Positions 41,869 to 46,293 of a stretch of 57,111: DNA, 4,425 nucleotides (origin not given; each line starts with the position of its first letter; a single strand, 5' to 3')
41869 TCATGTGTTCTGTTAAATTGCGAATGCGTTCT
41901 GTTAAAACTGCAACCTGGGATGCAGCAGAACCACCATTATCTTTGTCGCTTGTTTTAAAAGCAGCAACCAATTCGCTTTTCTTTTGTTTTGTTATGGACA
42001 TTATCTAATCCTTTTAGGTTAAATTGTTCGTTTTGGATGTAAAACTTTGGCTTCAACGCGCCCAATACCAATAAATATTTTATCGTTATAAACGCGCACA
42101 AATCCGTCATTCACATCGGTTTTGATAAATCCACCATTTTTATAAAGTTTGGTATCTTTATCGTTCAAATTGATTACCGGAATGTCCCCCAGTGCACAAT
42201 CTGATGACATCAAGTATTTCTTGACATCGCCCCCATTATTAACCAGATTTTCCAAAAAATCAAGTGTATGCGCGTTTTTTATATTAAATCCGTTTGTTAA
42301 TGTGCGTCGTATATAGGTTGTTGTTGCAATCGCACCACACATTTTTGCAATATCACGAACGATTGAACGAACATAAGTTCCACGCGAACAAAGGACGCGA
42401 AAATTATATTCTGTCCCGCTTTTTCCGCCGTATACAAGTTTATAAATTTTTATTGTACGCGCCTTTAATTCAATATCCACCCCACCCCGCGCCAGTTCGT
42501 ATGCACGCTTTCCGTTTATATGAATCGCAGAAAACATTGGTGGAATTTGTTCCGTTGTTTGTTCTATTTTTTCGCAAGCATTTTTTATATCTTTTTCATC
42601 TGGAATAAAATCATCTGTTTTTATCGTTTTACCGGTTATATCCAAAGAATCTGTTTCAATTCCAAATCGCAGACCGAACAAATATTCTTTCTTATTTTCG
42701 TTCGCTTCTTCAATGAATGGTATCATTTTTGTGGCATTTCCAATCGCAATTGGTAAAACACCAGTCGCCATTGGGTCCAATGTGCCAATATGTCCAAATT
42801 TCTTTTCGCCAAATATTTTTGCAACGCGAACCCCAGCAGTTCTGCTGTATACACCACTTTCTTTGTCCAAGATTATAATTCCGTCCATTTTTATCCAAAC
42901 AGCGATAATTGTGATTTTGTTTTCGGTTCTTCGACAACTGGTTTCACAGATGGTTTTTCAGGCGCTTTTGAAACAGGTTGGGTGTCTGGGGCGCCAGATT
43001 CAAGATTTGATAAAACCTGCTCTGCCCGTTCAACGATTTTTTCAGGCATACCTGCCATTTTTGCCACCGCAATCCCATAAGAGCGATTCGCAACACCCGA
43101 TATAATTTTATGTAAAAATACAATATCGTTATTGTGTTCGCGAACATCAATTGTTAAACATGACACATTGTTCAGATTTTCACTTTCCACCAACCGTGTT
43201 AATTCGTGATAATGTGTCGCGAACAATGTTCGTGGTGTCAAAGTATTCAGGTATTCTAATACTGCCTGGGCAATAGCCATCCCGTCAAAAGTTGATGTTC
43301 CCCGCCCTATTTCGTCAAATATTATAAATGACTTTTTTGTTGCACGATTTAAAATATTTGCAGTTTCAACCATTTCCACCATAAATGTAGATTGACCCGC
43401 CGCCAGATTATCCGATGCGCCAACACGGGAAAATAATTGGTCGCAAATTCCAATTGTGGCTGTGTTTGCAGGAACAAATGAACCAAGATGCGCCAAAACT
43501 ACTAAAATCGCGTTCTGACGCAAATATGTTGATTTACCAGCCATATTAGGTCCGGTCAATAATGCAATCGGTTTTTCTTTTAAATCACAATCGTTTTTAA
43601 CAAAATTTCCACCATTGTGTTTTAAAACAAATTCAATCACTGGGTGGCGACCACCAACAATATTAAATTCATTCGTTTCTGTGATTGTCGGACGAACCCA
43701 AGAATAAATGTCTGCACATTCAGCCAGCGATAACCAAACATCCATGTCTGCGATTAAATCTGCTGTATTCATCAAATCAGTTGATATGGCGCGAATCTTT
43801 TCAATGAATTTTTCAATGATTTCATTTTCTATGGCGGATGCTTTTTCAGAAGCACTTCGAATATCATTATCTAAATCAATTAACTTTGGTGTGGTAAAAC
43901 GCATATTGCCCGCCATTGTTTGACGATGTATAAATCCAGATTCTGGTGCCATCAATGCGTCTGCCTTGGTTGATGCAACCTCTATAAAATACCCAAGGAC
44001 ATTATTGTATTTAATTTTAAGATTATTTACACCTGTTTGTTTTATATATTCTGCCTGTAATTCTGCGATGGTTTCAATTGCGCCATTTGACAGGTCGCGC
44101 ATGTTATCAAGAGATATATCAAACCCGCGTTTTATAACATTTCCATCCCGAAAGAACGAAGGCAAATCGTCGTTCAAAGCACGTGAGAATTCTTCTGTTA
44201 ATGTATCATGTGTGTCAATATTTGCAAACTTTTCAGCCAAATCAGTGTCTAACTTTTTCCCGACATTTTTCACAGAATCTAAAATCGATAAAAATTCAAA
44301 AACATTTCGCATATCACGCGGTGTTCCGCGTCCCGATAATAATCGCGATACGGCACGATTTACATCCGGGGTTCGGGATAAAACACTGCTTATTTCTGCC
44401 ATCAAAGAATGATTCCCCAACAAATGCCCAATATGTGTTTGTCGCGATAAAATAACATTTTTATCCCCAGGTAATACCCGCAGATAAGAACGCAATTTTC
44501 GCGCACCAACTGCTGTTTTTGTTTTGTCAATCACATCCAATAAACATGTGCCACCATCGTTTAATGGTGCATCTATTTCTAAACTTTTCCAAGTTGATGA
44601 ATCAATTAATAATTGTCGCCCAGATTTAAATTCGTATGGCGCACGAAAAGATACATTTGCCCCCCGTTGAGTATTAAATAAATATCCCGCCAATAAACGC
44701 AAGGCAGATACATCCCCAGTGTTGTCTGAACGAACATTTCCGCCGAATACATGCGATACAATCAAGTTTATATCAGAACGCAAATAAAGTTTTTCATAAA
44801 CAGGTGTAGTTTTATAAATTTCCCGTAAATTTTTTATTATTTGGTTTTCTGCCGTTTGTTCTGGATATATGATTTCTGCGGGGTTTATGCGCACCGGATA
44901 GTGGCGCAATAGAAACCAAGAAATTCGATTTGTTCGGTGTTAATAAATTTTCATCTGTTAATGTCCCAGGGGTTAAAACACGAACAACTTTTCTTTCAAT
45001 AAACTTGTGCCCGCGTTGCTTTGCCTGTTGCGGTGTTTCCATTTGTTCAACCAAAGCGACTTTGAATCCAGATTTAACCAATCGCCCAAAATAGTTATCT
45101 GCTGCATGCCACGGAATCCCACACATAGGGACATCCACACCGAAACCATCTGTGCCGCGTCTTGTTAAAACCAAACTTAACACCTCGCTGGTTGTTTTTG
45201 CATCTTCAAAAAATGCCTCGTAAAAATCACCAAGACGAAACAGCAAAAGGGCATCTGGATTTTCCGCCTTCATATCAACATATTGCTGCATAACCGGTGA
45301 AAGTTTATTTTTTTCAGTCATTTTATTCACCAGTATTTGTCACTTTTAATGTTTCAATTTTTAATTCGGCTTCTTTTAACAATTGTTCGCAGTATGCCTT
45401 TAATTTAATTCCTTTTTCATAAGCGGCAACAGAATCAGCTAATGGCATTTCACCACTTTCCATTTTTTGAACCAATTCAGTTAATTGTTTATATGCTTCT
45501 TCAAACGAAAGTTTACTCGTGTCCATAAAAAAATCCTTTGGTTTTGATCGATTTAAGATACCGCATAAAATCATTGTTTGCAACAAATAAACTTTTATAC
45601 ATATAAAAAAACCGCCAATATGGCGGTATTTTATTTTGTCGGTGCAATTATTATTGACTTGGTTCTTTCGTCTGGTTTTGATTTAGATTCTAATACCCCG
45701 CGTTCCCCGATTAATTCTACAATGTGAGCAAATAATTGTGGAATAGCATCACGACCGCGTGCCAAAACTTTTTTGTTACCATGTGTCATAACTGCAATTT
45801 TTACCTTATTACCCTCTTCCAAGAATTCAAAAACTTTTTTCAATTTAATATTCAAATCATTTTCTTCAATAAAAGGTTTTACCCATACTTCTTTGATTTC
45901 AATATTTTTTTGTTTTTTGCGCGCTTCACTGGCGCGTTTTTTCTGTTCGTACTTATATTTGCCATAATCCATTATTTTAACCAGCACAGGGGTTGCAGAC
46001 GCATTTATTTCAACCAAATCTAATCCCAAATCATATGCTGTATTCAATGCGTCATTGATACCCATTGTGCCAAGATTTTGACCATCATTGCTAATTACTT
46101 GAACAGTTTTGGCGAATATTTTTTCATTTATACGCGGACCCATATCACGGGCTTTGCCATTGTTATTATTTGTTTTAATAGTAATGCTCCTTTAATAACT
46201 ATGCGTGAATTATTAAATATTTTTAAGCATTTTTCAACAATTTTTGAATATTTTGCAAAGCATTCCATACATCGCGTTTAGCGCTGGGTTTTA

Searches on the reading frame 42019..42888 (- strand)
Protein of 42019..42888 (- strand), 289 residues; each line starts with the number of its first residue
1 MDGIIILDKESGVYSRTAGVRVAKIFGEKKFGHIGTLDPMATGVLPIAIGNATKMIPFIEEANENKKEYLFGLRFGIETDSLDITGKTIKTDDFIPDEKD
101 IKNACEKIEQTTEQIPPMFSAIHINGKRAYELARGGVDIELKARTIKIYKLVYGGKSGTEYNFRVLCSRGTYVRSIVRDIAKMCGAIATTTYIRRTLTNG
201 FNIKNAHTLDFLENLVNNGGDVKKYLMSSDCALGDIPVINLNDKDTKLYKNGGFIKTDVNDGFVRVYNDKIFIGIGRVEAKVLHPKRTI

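Call 76: search_protein_families(library=pfam, max_evalue=0.001, proteins=[window:42019-42888:-])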
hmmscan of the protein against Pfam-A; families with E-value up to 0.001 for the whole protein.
window:42019-42888:- (289 aa): 3 families
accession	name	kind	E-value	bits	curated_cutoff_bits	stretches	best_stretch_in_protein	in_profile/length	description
PF01509.24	TruB_N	-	3.3e-47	161.1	27.3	1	24-173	2-149/149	TruB family pseudouridylate synthase (N terminal domain)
PF09157.17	TruB-C_2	-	4.8e-08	33.3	21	1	237-288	1-56/57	Pseudouridine synthase II TruB, C-terminal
PF16198.10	TruB_C_2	-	0.00015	22.3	29.3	1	174-218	1-48/66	tRNA pseudouridylate synthase B C-terminal domain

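Call 80: find_encoding_contigs(protein=window:42019-42888:-, flank=3500, max_places=10)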
Protein window:42019-42888:- (289 aa): 7 contigs read that carry it; 5 places shown.
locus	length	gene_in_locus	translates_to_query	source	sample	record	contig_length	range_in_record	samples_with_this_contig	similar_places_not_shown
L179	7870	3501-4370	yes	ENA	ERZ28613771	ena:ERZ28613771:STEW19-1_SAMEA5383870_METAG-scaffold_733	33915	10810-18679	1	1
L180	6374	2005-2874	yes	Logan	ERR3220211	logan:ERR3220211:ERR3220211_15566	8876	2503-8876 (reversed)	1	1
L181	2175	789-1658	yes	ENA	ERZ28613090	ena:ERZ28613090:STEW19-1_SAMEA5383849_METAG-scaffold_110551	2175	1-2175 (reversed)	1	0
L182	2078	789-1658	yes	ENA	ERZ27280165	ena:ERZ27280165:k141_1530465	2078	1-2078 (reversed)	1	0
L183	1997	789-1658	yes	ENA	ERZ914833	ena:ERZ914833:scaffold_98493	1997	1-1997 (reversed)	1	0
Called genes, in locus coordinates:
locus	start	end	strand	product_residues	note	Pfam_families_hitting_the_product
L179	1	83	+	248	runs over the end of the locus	PF03167:UDG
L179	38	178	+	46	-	-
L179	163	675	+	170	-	PF05198:IF3_N, PF00707:IF3_C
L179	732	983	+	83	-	PF02609:Exonuc_VII_S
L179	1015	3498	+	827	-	PF01624:MutS_I, PF05188:MutS_II (weak), PF05192:MutS_III, PF05190:MutS_IV, PF00488:MutS_V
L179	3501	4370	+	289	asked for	PF01509:TruB_N, PF09157:TruB-C_2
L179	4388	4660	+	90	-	PF00312:Ribosomal_S15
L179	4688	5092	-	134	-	-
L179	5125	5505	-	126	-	-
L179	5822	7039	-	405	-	PF12704:MacB_PCD, PF02687:FtsX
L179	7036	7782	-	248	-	PF00005:ABC_tran, PF13304:AAA_21 (faint)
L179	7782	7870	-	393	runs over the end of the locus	PF25917:BSH_RND, PF25973:BSH_CzcB, PF02321:OEP (weak), PF25881:HH_YBHG, PF25885:HH_EMRA (weak), PF25876:HH_MFP_RND, PF25954:Beta-barrel_RND_2, PF25990:Beta-barrel_YknX, +2 more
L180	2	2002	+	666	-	?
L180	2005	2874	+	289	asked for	PF01509:TruB_N, PF09157:TruB-C_2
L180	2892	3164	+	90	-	PF00312:Ribosomal_S15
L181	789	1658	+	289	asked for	PF01509:TruB_N, PF09157:TruB-C_2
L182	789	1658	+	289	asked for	PF01509:TruB_N, PF09157:TruB-C_2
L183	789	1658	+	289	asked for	PF01509:TruB_N, PF09157:TruB-C_2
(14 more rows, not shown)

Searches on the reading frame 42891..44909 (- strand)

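Call 74: search_protein_families(library=pfam, max_evalue=0.00001, proteins=[window:42891-44909:-])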
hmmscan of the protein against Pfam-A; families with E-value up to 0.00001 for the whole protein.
window:42891-44909:- (672 aa): 3 families
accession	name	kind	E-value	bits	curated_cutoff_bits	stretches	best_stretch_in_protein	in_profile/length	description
PF00488.27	MutS_V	-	2.2e-81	272.8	30.2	1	450-637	2-188/188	MutS domain V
PF05192.23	MutS_III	-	2.5e-29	103.5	34.1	1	105-396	1-194/194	MutS domain III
PF05190.23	MutS_IV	-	2.1e-20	73.2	22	1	262-355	1-91/92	MutS family domain IV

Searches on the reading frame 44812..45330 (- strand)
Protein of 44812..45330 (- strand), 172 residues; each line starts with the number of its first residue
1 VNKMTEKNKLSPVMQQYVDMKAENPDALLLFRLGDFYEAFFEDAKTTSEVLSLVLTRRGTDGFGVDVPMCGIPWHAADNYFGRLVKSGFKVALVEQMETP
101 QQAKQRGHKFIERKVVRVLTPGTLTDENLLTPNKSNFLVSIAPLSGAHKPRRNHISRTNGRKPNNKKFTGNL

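Call 76: search_protein_families(library=pfam, max_evalue=0.001, proteins=[window:44812-45330:-])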
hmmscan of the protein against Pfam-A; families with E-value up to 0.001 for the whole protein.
window:44812-45330:- (172 aa): 1 family
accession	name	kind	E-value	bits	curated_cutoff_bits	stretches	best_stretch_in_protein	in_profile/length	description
PF01624.25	MutS_I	-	1.3e-39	135.3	20.6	1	12-127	2-112/113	MutS domain I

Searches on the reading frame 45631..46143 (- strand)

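Call 76: search_protein_families(library=pfam, max_evalue=0.001, proteins=[window:45631-46143:-])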
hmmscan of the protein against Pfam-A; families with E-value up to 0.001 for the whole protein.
window:45631-46143:- (170 aa): 2 families
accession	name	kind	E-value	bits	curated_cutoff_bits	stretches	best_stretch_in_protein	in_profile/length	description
PF05198.21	IF3_N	-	3.2e-27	95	26.9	1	5-74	1-70/70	Translation initiation factor IF-3, N-terminal domain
PF00707.27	IF3_C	-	1.4e-14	54.2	34.8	1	81-168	1-85/86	Translation initiation factor IF-3, C-terminal domain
